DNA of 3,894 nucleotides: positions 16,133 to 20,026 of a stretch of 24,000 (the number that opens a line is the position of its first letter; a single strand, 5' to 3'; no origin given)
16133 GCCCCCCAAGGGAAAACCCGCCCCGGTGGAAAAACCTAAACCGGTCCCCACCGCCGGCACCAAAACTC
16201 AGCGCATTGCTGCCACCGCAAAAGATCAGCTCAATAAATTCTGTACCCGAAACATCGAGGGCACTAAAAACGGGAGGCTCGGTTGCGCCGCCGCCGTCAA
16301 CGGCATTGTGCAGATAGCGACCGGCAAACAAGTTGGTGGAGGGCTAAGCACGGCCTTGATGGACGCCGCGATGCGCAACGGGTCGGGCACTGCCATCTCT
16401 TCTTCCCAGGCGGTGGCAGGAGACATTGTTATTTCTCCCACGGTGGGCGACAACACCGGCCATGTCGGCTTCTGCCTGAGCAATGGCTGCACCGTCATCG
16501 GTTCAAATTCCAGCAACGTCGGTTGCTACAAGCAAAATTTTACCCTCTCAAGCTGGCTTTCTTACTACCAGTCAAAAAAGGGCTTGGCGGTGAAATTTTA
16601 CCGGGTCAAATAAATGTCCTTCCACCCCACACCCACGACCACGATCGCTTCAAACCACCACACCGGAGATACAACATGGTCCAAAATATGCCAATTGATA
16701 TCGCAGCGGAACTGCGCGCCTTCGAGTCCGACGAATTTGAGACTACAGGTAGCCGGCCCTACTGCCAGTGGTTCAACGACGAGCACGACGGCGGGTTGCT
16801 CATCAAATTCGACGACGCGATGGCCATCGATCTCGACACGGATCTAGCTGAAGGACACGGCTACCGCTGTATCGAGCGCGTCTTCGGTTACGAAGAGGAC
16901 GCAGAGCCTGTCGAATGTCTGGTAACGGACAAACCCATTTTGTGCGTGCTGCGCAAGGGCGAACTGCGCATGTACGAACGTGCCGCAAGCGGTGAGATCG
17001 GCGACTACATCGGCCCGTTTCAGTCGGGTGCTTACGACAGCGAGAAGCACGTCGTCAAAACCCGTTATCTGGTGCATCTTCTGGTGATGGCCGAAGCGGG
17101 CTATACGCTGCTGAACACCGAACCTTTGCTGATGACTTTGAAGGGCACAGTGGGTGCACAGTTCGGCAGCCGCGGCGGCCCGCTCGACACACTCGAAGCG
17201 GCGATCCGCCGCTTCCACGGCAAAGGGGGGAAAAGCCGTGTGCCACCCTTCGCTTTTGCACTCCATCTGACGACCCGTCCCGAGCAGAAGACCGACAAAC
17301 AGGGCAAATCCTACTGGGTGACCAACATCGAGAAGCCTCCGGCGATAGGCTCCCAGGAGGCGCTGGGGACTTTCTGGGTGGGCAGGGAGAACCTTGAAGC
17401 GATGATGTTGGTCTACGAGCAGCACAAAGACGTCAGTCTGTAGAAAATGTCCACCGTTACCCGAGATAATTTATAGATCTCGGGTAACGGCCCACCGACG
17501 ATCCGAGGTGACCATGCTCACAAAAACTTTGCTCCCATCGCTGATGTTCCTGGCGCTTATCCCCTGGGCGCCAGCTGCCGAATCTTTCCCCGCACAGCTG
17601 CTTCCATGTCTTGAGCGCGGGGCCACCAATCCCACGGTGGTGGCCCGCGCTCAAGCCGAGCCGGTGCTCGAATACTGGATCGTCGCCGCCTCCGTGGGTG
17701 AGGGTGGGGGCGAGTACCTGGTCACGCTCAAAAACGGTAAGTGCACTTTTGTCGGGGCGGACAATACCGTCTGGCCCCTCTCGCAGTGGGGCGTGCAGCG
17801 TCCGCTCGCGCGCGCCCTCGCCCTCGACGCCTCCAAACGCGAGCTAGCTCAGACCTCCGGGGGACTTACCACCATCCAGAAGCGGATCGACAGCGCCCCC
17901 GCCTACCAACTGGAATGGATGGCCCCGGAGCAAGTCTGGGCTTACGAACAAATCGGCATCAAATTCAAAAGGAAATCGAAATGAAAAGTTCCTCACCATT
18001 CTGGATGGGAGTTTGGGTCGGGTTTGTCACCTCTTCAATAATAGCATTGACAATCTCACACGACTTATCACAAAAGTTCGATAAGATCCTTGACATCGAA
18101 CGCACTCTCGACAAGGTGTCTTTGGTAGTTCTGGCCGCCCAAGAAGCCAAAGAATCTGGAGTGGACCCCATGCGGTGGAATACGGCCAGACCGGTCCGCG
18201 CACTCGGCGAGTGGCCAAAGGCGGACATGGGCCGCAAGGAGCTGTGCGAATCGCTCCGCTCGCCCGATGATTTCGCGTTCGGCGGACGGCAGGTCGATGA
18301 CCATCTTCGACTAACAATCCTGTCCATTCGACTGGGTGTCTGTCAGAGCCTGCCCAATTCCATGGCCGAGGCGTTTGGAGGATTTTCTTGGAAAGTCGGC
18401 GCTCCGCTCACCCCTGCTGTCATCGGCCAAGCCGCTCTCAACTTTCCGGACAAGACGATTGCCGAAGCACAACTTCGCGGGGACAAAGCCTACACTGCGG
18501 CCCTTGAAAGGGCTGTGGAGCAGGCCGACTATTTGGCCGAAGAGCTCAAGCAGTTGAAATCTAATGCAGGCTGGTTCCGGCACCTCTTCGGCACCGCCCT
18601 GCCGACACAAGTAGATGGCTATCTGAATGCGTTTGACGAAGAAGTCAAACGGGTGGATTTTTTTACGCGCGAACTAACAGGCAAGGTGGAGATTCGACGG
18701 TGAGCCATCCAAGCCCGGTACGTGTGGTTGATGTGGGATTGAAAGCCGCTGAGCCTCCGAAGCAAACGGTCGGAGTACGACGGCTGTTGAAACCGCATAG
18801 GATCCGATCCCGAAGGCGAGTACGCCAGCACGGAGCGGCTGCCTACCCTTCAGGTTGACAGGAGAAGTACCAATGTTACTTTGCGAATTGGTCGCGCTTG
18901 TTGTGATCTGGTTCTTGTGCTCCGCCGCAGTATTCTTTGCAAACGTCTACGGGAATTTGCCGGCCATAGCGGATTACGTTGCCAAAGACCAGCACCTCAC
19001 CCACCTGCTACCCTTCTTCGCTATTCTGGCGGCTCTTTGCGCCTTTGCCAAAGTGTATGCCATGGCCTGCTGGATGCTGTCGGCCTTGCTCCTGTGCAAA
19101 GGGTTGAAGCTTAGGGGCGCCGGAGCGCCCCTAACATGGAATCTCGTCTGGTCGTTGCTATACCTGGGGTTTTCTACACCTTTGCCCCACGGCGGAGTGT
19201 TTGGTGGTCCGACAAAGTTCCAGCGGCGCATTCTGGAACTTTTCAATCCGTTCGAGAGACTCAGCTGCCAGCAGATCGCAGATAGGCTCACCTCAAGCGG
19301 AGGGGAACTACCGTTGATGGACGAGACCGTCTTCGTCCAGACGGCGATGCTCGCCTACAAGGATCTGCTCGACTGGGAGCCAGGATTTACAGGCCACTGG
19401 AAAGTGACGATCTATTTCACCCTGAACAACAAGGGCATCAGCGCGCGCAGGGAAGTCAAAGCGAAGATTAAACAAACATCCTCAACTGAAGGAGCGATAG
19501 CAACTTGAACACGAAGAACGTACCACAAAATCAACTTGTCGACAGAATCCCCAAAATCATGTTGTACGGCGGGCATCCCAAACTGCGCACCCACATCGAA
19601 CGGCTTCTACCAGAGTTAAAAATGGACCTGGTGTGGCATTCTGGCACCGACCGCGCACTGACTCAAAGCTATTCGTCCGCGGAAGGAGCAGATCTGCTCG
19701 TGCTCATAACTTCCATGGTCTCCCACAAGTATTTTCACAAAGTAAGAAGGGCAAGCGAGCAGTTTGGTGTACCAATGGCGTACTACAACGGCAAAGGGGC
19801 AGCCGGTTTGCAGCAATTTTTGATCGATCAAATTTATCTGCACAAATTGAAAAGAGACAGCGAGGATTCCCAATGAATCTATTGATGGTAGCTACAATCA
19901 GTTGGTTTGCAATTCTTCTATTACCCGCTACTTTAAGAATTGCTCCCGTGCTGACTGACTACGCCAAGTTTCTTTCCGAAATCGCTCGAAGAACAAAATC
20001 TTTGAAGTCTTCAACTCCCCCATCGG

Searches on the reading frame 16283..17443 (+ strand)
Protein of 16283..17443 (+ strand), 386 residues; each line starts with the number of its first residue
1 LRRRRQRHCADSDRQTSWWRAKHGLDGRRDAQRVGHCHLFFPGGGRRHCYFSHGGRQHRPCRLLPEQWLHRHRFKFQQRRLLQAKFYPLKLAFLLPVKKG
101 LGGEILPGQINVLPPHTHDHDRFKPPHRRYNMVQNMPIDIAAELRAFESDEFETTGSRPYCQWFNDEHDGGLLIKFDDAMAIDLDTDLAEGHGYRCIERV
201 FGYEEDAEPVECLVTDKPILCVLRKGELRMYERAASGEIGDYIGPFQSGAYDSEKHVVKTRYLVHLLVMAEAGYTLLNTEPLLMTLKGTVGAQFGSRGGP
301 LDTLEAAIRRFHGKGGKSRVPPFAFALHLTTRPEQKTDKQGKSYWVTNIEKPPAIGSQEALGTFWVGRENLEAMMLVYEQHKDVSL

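Call 39: search_protein_families(library=pfam, proteins=[window:16283-17443:+], max_evalue=0.001)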
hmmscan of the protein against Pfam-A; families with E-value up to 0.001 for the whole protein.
window:16283-17443:+ (386 aa): 1 family
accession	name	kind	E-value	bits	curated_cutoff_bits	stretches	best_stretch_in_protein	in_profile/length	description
PF19247.4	DUF5895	-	7.8e-12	46.4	25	1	147-296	2-148/153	Family of unknown function (DUF5895)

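Call 76: search_protein_families(library=ncbifam, proteins=[window:16283-17443:+], max_evalue=0.001)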
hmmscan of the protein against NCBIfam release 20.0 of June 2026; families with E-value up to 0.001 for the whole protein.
window:16283-17443:+ (386 aa): 0 families

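Call 77: search_protein_families(library=phrogs, proteins=[window:16283-17443:+], max_evalue=0.001)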
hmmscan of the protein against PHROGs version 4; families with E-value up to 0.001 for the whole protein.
window:16283-17443:+ (386 aa): 0 families

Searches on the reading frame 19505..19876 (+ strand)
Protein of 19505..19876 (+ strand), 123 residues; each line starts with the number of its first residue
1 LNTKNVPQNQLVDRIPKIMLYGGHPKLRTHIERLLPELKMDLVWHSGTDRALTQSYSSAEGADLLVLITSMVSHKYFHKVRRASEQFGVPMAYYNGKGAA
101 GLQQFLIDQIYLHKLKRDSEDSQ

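Call 40: search_protein_families(library=pfam, proteins=[window:19505-19876:+], max_evalue=0.001)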
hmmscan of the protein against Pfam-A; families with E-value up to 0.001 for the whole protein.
window:19505-19876:+ (123 aa): 1 family
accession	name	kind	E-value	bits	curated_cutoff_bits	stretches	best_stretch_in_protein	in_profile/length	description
PF10087.14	DUF2325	-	8.7e-13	48.7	33.6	1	17-106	1-91/94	Uncharacterized protein conserved in bacteria (DUF2325)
